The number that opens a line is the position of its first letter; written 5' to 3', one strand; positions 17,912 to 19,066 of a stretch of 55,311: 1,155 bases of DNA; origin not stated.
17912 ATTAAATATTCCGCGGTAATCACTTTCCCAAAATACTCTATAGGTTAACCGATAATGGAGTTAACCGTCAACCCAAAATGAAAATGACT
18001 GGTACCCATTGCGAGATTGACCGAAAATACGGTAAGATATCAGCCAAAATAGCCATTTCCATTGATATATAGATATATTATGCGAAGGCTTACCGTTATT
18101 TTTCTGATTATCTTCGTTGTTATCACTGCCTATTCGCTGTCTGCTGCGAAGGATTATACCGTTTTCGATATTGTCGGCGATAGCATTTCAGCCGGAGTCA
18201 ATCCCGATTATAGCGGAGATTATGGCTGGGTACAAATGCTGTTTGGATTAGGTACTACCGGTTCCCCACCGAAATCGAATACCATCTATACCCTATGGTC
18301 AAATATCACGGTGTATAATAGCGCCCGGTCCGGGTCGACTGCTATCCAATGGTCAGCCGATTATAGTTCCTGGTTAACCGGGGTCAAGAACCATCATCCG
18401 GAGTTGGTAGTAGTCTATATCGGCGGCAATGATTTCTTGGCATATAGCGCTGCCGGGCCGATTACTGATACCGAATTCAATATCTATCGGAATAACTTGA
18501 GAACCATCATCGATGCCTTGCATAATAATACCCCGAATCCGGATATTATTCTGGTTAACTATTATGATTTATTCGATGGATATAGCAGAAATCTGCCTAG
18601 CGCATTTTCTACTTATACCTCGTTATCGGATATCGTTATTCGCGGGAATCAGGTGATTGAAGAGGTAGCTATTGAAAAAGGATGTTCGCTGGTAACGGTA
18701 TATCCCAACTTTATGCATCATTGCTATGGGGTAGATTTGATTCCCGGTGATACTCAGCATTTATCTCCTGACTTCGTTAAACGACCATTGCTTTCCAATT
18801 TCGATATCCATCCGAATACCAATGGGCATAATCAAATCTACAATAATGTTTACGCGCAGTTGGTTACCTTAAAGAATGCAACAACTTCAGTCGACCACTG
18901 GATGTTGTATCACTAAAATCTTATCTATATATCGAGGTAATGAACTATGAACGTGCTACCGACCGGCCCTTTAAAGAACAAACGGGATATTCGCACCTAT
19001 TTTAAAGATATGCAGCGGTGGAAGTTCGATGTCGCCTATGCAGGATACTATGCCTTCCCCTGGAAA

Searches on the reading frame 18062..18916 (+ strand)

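Call 3: search_protein_families(library=pfam, proteins=[window:18062-18916:+], max_evalue=0.01)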
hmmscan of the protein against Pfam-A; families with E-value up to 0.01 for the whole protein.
window:18062-18916:+ (284 aa): 2 families
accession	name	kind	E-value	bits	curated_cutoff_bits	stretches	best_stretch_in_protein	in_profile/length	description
PF13472.12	Lipase_GDSL_2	-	2e-16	61.5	32.9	1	38-256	2-176/178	GDSL-like Lipase/Acylhydrolase family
PF00657.28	Lipase_GDSL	-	2e-08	35.1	23.6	1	38-213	4-173/208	GDSL-like Lipase/Acylhydrolase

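Call 51: search_protein_families(library=padloc, proteins=[window:18062-18916:+], max_evalue=0.001)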
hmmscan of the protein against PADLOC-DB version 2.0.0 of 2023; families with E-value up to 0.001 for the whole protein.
window:18062-18916:+ (284 aa): 0 families
